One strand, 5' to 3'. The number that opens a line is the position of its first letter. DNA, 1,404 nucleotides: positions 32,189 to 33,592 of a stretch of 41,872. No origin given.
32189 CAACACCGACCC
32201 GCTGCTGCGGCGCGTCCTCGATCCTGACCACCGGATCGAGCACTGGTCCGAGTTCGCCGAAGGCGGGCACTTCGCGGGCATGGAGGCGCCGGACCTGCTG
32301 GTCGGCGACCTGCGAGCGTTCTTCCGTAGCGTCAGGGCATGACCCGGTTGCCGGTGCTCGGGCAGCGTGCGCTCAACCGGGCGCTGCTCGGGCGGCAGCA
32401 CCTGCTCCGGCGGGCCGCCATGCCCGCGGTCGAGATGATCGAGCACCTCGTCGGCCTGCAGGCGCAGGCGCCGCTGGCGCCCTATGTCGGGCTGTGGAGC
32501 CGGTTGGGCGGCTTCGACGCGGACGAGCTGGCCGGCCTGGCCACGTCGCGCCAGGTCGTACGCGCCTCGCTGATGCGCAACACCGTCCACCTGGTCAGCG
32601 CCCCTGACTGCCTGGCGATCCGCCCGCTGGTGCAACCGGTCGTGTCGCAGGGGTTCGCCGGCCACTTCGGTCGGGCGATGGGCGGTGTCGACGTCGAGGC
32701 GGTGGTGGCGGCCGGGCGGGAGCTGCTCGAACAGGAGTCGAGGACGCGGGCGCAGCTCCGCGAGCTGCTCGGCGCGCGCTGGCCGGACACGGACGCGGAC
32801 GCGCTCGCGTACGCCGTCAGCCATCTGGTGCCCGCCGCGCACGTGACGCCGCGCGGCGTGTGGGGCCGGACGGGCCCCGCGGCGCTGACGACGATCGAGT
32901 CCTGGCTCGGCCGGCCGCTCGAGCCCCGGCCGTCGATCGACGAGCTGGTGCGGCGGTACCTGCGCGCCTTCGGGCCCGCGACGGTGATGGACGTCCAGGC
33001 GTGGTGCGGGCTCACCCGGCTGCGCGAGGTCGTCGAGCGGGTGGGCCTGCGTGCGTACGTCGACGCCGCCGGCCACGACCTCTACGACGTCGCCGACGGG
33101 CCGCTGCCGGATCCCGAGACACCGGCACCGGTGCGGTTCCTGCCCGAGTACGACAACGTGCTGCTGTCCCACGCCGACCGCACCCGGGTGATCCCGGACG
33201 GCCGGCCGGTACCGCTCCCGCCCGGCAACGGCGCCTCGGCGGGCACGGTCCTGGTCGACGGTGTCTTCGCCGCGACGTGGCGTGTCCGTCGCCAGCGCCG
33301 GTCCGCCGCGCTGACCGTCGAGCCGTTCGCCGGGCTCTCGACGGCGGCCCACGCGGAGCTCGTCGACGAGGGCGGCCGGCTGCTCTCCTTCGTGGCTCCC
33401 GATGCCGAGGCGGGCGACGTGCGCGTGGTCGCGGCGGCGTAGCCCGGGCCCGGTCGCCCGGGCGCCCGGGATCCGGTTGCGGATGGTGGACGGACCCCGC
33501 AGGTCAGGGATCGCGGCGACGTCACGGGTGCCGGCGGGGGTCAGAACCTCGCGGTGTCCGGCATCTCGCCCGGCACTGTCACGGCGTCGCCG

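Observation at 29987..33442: WYL regulator divergent from a coupled epoxide hydrolase + AlkZ-like interstrand-crosslink glycosylase operon: candidate genotoxin-defence module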

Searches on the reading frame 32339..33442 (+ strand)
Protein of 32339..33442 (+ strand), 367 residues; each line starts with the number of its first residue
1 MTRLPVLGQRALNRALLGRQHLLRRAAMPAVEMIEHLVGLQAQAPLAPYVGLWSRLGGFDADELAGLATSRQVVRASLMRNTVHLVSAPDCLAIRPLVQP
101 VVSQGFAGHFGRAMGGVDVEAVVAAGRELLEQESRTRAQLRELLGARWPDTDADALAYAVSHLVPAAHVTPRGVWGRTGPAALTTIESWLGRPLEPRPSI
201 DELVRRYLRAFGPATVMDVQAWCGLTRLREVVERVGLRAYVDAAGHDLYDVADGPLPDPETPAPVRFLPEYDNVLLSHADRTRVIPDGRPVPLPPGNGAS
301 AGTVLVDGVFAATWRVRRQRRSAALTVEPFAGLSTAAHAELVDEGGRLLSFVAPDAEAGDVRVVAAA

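Call 3: search_protein_families(library=pfam, proteins=[window:32339-33442:+])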
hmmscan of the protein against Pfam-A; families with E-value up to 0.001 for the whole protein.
window:32339-33442:+ (367 aa): 1 family
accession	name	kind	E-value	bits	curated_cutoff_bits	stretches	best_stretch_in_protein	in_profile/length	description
PF06224.18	AlkZ-like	-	9.4e-81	272.4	25.9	1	34-351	1-329/329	DNA glycosylase AlkZ-like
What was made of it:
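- On HTH_42 / AlkZ-like superfamily (PF06224): PF06224 E 9.4e-81, profile positions 1-329 of 329 (call 3).
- Checked: AlkZ-like gene: 32339-33442 matches PF06224 over its full length, E 9.4e-81 (call 3).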

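Call 4: search_protein_families(library=ncbifam, proteins=[window:32339-33442:+])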
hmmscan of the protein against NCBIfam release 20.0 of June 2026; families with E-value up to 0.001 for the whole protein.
window:32339-33442:+ (367 aa): 0 families

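Call 7: search_solved_structures(query=window:32339-33442:+, show_alignments=3, max_evalue=0.01)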
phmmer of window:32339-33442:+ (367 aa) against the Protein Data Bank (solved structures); distinct sequences matched with E-value up to 0.01: 0.
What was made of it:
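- Tried and rejected: phmmer of the AlkZ-like protein against the PDB gave nothing at E<=0.01 (call 7).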

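Call 10: search_solved_structures(query=window:32339-33442:+, show_alignments=4, max_evalue=10)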
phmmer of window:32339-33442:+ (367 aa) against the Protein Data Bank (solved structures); distinct sequences matched with E-value up to 10: 3.
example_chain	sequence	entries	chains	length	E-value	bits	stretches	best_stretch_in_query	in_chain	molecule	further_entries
5uuj_A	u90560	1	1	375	0.02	17.2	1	189-319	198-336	AlkZ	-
9jbz_A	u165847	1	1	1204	0.58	12.5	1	283-335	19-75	Endoplasmic reticulum transmembrane helix translocase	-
1y89_A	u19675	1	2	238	0.88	11.8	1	117-179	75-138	devB protein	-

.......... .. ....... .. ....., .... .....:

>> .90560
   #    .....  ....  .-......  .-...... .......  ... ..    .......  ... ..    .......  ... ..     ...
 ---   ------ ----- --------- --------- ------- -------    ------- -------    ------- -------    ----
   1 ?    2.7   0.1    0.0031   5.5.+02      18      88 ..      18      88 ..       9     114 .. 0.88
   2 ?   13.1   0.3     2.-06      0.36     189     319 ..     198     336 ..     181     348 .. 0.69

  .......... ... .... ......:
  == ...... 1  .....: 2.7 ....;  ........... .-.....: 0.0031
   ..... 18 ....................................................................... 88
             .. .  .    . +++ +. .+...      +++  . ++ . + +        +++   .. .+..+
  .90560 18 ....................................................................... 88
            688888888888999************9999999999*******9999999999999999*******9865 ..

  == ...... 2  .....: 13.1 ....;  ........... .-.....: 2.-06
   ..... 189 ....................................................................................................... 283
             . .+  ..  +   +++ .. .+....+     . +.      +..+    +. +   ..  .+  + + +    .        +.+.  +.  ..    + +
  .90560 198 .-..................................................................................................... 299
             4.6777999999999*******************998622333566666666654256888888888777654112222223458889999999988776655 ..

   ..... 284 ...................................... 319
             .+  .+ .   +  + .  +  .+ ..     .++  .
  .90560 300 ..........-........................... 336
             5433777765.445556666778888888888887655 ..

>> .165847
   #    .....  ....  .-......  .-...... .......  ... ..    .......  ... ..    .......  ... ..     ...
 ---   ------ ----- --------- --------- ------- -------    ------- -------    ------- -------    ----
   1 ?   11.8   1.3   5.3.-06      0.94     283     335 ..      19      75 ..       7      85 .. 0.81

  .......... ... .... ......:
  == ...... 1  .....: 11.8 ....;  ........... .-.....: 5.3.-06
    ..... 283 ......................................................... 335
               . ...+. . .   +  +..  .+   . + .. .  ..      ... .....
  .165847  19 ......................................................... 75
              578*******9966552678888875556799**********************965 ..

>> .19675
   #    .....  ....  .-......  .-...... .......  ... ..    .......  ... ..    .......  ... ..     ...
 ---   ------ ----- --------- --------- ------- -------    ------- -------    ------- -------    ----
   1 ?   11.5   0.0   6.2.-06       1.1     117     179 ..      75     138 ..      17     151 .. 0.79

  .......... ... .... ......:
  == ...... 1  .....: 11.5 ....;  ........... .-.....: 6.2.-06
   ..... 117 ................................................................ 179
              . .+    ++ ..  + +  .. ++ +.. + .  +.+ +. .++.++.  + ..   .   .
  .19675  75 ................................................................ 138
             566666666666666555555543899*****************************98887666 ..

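Call 14: find_homologous_proteins(query=window:32339-33442:+, max_evalue=0.00001)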
Query window:32339-33442:+ (367 aa): 8000 proteins with E <= 0.00001 among 8000 candidates; the best 120 are listed.
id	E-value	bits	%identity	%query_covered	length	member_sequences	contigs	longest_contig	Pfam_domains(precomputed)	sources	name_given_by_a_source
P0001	1.7e-236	802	100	100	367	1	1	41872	PF06224.19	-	-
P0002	2.6e-156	538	70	97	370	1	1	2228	PF06224.19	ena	-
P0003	5.5e-153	527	67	98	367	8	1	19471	PF06224.19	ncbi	-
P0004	4.1e-149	515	66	96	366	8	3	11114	PF06224.19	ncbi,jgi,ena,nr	ncbi:MAG TPA: winged helix DNA-binding domain-containing protein [Kribbellaceae bacterium]|nr:winged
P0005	3.5e-148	512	68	95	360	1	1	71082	PF06224.19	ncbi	-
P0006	5.4e-148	511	65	99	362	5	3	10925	PF06224.19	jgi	jgi:DNA glycosylase AlkZ-like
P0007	1.5e-147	510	66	99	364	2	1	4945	PF06224.19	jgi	jgi:hypothetical protein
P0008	2.6e-147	509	68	95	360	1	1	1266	PF06224.19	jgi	jgi:winged helix DNA-binding protein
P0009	1.2e-146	507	67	99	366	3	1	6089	PF06224.19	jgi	jgi:hypothetical protein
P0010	1.5e-146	506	68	95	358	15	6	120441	PF06224.19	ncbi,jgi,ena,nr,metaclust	ncbi:MAG TPA: winged helix DNA-binding domain-containing protein [Kribbellaceae bacterium]|nr:winged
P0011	1.2e-144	500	67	99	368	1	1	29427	PF06224.19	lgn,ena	-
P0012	9.1e-144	497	64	99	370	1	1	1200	PF06224.19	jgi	jgi:hypothetical protein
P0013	3.6e-143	495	65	99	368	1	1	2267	PF06224.19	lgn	-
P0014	1.9e-142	493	61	98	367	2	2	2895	PF06224.19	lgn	-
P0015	9.6e-142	490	64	96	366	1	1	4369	PF06224.19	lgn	-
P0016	1.0e-141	490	64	96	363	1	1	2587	PF06224.19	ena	-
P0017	4.8e-141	488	64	99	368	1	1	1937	PF06224.19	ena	-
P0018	2.9e-140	486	63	98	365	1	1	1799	PF06224.19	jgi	-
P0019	9.6e-140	484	61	100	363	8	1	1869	PF06224.19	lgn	-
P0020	1.4e-139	483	62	97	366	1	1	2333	PF06224.19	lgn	-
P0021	2.2e-139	483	65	98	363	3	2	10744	PF06224.19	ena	-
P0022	4.1e-139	482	63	99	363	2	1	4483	PF06224.19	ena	-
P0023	2.5e-138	479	62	96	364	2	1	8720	PF06224.19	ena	-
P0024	2.6e-137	476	64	98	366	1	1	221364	PF06224.19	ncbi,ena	-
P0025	3.7e-137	475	64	98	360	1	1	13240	PF06224.19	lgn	-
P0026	2.0e-136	473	65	95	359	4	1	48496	PF06224.19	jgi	jgi:hypothetical protein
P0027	5.1e-136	472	63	98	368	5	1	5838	PF06224.19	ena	-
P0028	6.4e-136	471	63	99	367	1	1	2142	PF06224.19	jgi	jgi:hypothetical protein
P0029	1.0e-135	471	60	98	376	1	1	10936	PF06224.19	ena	-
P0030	7.3e-135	468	65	94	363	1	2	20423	PF06224.19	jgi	jgi:hypothetical protein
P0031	2.5e-134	466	63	97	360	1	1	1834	PF06224.19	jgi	jgi:hypothetical protein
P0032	4.1e-134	465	61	98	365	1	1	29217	PF06224.19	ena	-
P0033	4.3e-134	465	61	98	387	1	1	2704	PF06224.19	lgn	-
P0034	5.4e-134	465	62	99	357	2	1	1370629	PF06224.19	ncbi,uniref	ncbi:winged helix DNA-binding domain-containing protein [Amycolatopsis sp. NPDC051758]|uniref:winged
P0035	9.3e-134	464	63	98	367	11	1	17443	PF06224.19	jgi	-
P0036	1.0e-133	464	62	98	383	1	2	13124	PF06224.19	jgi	jgi:Winged helix DNA-binding domain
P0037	1.2e-133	464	62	95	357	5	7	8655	PF06224.19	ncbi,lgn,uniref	ncbi:MAG TPA: winged helix DNA-binding domain-containing protein [Amycolatopsis sp.]|uniref:winged h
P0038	1.3e-133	464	61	97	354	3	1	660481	PF06224.19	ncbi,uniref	ncbi:winged helix DNA-binding domain-containing protein [Amycolatopsis sp. NEAU-NG30]|uniref:Winged 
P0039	1.3e-133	464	63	100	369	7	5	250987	PF06224.19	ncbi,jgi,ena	-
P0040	1.5e-133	464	62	97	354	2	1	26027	PF06224.19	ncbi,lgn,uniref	ncbi:winged helix DNA-binding domain-containing protein [Amycolatopsis tolypomycina]|uniref:winged h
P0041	2.8e-133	463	60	98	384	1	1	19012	PF06224.19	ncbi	-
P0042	3.5e-133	462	61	93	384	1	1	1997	PF06224.19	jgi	jgi:hypothetical protein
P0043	3.6e-133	462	63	97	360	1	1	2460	PF06224.19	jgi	jgi:winged helix DNA-binding protein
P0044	1.5e-132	460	63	95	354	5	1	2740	PF06224.19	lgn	-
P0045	1.6e-132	460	61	99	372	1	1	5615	PF06224.19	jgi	jgi:hypothetical protein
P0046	2.1e-132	460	62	97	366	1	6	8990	PF06224.19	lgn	-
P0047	2.4e-132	460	63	94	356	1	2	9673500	PF06224.19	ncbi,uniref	ncbi:winged helix DNA-binding domain-containing protein [Amycolatopsis plumensis]|uniref:Winged heli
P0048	2.9e-132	459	60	98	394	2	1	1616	PF06224.19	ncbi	-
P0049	3.0e-132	459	62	98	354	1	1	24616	PF06224.19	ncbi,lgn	ncbi:winged helix DNA-binding domain-containing protein [Amycolatopsis sp. NPDC005003]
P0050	3.1e-132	459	62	98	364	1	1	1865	PF06224.19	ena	-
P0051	5.0e-132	458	62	96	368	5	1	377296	PF06224.19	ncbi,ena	-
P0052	6.4e-132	458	63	99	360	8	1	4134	PF06224.19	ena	-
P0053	1.8e-131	457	63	91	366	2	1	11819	PF06224.19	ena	-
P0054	1.9e-131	457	60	98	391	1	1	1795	PF06224.19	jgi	jgi:hypothetical protein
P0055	1.9e-131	457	60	98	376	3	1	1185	PF06224.19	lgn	-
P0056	2.5e-131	456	61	98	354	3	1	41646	PF06224.19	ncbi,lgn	ncbi:winged helix DNA-binding domain-containing protein [Amycolatopsis sp. NPDC003731]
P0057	2.6e-131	456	63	93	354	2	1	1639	PF06224.19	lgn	-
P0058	3.0e-131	456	61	96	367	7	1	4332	PF06224.19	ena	-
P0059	3.9e-131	456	62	97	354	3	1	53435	PF06224.19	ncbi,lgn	ncbi:winged helix DNA-binding domain-containing protein [Amycolatopsis sp. NPDC004772]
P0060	4.6e-131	455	61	98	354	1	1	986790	PF06224.19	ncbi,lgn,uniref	ncbi:winged helix DNA-binding domain-containing protein [Amycolatopsis mediterranei]|uniref:winged h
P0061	5.2e-131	455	62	95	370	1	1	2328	PF06224.19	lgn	-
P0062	6.2e-131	455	62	97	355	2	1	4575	PF06224.19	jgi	jgi:hypothetical protein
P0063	7.0e-131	455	62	98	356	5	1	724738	PF06224.19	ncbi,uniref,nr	ncbi:winged helix DNA-binding domain-containing protein [Amycolatopsis sp. CA-126428]|uniref:winged 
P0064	7.4e-131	455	58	98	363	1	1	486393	PF06224.19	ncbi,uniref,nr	ncbi:winged helix DNA-binding domain-containing protein [Antrihabitans stalactiti]|uniref:Winged hel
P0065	1.0e-130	454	62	94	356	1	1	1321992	PF06224.19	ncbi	-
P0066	1.0e-130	454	61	99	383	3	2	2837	PF06224.19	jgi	jgi:hypothetical protein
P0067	1.2e-130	454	62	97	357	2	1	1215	PF06224.19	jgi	jgi:hypothetical protein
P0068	1.6e-130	454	60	98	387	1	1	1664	PF06224.19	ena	-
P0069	2.1e-130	453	59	98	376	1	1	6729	PF06224.19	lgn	-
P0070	2.7e-130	453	61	99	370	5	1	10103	PF06224.19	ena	-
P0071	3.1e-130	453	61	93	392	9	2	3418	PF06224.19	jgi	jgi:Winged helix DNA-binding domain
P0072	4.1e-130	452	61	98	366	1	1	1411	PF06224.19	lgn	-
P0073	4.9e-130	452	61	98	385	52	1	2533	PF06224.19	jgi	jgi:hypothetical protein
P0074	5.0e-130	452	60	97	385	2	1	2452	PF06224.19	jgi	-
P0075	6.9e-130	451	60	98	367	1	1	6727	PF06224.19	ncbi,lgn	ncbi:MAG TPA: winged helix DNA-binding domain-containing protein [Chloroflexota bacterium]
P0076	8.4e-130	451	63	94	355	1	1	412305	PF06224.19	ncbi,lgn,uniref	ncbi:winged helix DNA-binding domain-containing protein [Amycolatopsis sp. NPDC021455]|uniref:winged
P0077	9.4e-130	451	59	98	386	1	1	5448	PF06224.19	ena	-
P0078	9.7e-130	451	62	94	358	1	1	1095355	PF06224.19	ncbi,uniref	ncbi:winged helix DNA-binding domain-containing protein [Amycolatopsis kentuckyensis]|uniref:winged 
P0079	9.7e-130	451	60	98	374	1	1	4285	PF06224.19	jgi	-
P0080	1.0e-129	451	60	98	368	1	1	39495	PF06224.19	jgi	jgi:Winged helix DNA-binding domain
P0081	1.3e-129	451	62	94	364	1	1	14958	PF06224.19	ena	-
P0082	1.8e-129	450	62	95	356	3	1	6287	PF06224.19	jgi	jgi:hypothetical protein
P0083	2.0e-129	450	61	96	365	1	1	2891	PF06224.19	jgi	jgi:hypothetical protein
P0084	2.0e-129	450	63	95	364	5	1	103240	PF06224.19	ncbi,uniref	ncbi:winged helix DNA-binding domain-containing protein [Kribbella sp. NPDC059898]|uniref:winged hel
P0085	2.3e-129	450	61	95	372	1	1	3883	PF06224.19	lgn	-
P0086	2.4e-129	450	63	93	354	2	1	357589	PF06224.19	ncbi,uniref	ncbi:winged helix DNA-binding domain-containing protein [Amycolatopsis sp. lyj-109]|uniref:winged he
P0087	2.4e-129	450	60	98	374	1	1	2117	PF06224.19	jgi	jgi:hypothetical protein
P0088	3.4e-129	449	60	98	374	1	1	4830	PF06224.19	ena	-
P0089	3.9e-129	449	62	98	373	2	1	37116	PF06224.19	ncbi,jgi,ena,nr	ncbi:MAG: hypothetical protein AUI14_17705 [Actinobacteria bacterium 13_2_20CM_2_71_6]|nr:MAG: hypot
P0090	3.9e-129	449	58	98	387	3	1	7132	PF06224.19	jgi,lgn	jgi:hypothetical protein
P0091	4.0e-129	449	60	98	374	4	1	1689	PF06224.19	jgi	-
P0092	6.2e-129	448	62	96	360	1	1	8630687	PF06224.19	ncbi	ncbi:winged helix DNA-binding domain-containing protein [Kribbella sp. WER1]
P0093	6.2e-129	448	60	99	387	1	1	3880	PF06224.19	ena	-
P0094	7.2e-129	448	59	98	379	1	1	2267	PF06224.19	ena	-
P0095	8.3e-129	448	62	94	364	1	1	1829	PF06224.19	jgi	-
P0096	8.6e-129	448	60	98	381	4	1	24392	PF06224.19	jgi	jgi:hypothetical protein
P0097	9.6e-129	448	61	95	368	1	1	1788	PF06224.19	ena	-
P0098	1.5e-128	447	60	98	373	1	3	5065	PF06224.19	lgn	-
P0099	1.6e-128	447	62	99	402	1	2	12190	PF06224.19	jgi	jgi:hypothetical protein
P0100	1.7e-128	447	62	96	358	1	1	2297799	PF06224.19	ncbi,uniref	ncbi:winged helix DNA-binding domain-containing protein [Kribbella sp. NPDC004875]|uniref:winged hel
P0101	1.7e-128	447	62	98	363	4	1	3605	PF06224.19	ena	-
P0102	2.2e-128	446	61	98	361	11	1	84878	PF06224.19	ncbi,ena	-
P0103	2.4e-128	446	60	98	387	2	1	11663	PF06224.19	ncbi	-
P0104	2.5e-128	446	62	95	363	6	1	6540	PF06224.19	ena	-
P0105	3.1e-128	446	63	98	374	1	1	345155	PF06224.19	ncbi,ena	-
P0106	3.3e-128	446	60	92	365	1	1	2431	PF06224.19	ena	-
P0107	3.4e-128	446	61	94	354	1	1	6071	PF06224.19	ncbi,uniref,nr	ncbi:winged helix DNA-binding domain-containing protein [Amycolatopsis sp.]|uniref:winged helix DNA-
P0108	3.7e-128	446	61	95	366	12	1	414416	PF06224.19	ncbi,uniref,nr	ncbi:winged helix DNA-binding domain-containing protein [Kribbella pittospori]|uniref:winged helix D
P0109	3.9e-128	446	61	97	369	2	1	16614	PF06224.19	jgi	-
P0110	4.1e-128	446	58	98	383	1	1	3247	PF06224.19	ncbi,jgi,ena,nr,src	ncbi:MAG TPA: winged helix DNA-binding domain-containing protein [Ktedonobacterales bacterium]|nr:wi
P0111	4.1e-128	446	62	96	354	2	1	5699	PF06224.19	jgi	jgi:hypothetical protein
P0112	4.3e-128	446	62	95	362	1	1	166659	PF06224.19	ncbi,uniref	ncbi:winged helix DNA-binding domain-containing protein [Kribbella sp. NPDC004536]|uniref:winged hel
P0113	5.5e-128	445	62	97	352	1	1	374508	PF06224.19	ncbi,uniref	ncbi:winged helix DNA-binding domain-containing protein [Amycolatopsis sp. NPDC051716]|uniref:winged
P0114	5.5e-128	445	63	94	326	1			PF06224.19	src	-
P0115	7.8e-128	445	60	98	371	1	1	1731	PF06224.19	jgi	jgi:hypothetical protein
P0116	8.0e-128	445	59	98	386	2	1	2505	PF06224.19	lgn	-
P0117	8.6e-128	445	62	95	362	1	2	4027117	PF06224.19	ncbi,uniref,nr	ncbi:winged helix DNA-binding domain-containing protein [Kribbella jejuensis]|uniref:Winged helix DN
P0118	8.9e-128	445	61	98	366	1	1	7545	PF06224.19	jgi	jgi:hypothetical protein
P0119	9.5e-128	444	59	96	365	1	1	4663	PF06224.19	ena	-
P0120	9.7e-128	444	62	96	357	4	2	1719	PF06224.19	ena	-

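Call 16: find_encoding_contigs(protein=P0001, flank=10000, max_places=3)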
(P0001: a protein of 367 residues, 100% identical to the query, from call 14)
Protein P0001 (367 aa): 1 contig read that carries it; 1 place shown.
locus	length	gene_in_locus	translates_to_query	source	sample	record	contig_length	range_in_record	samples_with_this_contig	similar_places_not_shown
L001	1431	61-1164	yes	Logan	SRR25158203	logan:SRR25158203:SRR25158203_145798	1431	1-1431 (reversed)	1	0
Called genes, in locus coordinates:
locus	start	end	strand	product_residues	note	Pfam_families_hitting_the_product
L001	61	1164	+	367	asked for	PF06224:AlkZ-like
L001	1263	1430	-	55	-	?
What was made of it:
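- Tried and rejected: The look-up of the exact AlkZ-like protein found only a 1.4-kb Logan contig, so it gave no extra context (call 16).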

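Call 17: find_related_loci(query=A1, collection=genome_contigs, flank=6000)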
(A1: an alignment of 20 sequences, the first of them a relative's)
Query A1 (367 aa) in genome_contigs; peptide patterns used: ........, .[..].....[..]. (x = any residue, [..] = any of these).
600 stretches matched a pattern (row limit reached: there are more); 580 encode a relative of the query (tblastn E <= 1e-3); the best 80 are kept; 80 distinct loci.
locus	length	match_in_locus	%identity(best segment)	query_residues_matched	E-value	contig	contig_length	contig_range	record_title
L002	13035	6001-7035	68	6-354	1e-148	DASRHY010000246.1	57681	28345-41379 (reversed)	MAG TPA_asm: Kribbellaceae bacterium isolate SMAG_U10096 k141_3013419, whole genome shotgun sequence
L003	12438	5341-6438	65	1-364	2e-141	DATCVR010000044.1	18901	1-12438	MAG TPA_asm: Jiangellaceae bacterium isolate SMAG_U7390 k141_263580, whole genome shotgun sequence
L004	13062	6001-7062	62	6-356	4e-136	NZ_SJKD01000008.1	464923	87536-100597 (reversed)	Kribbella capetownensis strain YM53 NODE_8_length_464923_cov_14.9885_ID_2059, whole genome shotgun sequence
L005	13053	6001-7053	61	10-366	6e-136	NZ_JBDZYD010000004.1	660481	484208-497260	Amycolatopsis melonis strain NEAU-NG30 NG30-Scaffold4, whole genome shotgun sequence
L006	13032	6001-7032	64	6-352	1e-135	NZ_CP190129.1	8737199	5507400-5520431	Kribbella sp. GL6 chromosome, complete genome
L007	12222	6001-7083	63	6-363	4e-135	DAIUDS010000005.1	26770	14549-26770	MAG TPA_asm: Jiangellaceae bacterium isolate CTOTU21648 NODE_336_length_26770_cov_5.003781, whole genome shotgun sequenc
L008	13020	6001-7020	64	10-353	2e-134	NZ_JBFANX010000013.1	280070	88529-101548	Amycolatopsis sp. NPDC049691 NPDC049691_52_A10.ctg-0013, whole genome shotgun sequence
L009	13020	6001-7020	63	10-353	3e-133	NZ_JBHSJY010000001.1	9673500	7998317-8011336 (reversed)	Amycolatopsis plumensis strain JCM 13852 tig00000001, whole genome shotgun sequence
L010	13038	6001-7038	63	6-352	7e-133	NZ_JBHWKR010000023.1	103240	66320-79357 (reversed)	Kribbella sp. NPDC059898 NPDC059898_T4_A12.ctg-0023, whole genome shotgun sequence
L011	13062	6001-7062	60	1-358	6e-132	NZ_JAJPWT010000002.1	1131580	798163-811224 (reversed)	Amycolatopsis sp. lyj-346 NODE_2_length_1131580_cov_49.223878, whole genome shotgun sequence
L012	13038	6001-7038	61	6-352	2e-131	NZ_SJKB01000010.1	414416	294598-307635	Kribbella pittospori strain NRRL B-24813 NODE_10_length_414416_cov_14.6426_ID_4278, whole genome shotgun sequence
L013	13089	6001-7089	63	7-367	8e-131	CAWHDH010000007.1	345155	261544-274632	MAG: uncultured Solirubrobacterales bacterium isolate MFD04212.bin.1.232 genome assembly, contig: contig_4581, whole gen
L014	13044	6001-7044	61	1-352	5e-131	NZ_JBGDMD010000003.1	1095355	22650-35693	Amycolatopsis kentuckyensis strain KC20-1 3, whole genome shotgun sequence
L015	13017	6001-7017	63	10-352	3e-131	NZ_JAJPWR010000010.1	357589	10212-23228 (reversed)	Amycolatopsis sp. lyj-109 NODE_10_length_357589_cov_19.983453, whole genome shotgun sequence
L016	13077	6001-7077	63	6-363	9e-131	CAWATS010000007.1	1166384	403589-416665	MAG: uncultured Actinomycetota bacterium isolate MFD02360.bin.2.33 genome assembly, contig: contig_244, whole genome sho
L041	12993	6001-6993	60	6-333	2e-118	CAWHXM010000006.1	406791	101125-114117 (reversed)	MAG: uncultured Chloroflexia bacterium isolate MFD02242.bin.2.56 genome assembly, contig: contig_8050, whole genome shot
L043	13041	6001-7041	57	6-357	7e-118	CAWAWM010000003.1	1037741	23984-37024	MAG: uncultured Actinomycetes bacterium isolate MFD05580.bin.1.113 genome assembly, contig: contig_15083, whole genome s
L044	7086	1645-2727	57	7-364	9e-118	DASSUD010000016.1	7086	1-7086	MAG TPA_asm: Acidimicrobiales bacterium isolate SMAG_U558 k141_1214336, whole genome shotgun sequence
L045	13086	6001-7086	59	6-364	1e-117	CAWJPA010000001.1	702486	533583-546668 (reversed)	MAG: uncultured Actinomycetota bacterium isolate MFD04463.bin.1.235 genome assembly, contig: contig_12885, whole genome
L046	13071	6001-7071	56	7-365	3e-117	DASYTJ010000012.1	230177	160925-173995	MAG TPA_asm: Thermoanaerobaculia bacterium isolate SMAG_U4564 k141_163259, whole genome shotgun sequence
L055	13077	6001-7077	52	6-367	6e-115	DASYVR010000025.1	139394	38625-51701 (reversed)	MAG TPA_asm: Candidatus Dormiibacterota bacterium isolate SMAG_U6259 k141_34264, whole genome shotgun sequence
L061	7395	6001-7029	57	6-349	6e-113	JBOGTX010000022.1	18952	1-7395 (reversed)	MAG: Chloroflexota bacterium isolate TC-S_metabat2.bin.364 k127_7010, whole genome shotgun sequence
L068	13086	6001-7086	55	7-366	4e-112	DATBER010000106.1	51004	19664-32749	MAG TPA_asm: Jatrophihabitantaceae bacterium isolate SMAG_U3787 k141_912006, whole genome shotgun sequence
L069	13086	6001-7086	51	6-366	9e-112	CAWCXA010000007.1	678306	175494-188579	MAG: uncultured Actinomycetota bacterium isolate MFD06742.bin.1.53 genome assembly, contig: contig_3065, whole genome sh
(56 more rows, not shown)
